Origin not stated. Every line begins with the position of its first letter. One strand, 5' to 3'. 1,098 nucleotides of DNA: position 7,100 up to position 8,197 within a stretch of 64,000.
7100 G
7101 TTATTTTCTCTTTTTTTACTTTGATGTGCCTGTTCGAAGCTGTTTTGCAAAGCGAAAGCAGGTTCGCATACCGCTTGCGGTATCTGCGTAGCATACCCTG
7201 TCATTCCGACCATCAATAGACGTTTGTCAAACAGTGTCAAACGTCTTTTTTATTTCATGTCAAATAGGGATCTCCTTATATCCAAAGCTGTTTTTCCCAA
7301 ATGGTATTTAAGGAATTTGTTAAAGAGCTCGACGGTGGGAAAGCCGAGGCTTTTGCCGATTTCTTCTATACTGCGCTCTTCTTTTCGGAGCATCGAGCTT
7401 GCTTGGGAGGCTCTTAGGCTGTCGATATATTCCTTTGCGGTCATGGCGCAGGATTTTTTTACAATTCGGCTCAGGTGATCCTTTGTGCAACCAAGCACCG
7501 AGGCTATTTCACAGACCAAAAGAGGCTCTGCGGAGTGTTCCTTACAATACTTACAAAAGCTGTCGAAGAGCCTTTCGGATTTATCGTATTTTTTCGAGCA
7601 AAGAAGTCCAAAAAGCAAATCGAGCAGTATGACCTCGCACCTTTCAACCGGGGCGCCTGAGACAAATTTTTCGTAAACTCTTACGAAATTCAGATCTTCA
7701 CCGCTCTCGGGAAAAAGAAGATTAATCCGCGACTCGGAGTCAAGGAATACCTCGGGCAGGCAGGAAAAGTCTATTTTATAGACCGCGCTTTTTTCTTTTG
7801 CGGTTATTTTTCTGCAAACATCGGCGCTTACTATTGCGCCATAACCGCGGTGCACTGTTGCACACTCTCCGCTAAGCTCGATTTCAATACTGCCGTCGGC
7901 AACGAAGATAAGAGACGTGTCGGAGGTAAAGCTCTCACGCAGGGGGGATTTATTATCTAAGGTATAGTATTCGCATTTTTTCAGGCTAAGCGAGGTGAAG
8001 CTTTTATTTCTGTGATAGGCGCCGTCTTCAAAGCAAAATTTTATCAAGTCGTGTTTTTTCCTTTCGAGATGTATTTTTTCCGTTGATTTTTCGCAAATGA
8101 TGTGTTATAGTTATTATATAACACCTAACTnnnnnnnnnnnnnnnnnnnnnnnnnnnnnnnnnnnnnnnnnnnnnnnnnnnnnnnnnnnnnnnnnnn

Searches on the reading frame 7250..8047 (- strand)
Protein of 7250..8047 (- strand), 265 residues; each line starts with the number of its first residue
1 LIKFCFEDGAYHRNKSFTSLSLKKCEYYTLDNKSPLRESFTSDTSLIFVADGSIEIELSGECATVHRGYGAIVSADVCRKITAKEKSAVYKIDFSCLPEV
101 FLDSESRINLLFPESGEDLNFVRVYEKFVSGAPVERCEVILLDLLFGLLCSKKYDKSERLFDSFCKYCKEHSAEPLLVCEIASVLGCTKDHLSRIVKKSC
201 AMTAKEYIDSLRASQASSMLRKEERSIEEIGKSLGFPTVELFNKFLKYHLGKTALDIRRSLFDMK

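Call 23: search_protein_families(library=pfam, proteins=[window:7250-8047:-], max_evalue=0.001)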
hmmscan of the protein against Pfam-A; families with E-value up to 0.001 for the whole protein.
window:7250-8047:- (265 aa): 1 family
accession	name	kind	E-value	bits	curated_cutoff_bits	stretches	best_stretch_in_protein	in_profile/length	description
PF12833.13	HTH_18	-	5.3e-13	49.5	33.6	1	181-259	1-79/80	Helix-turn-helix domain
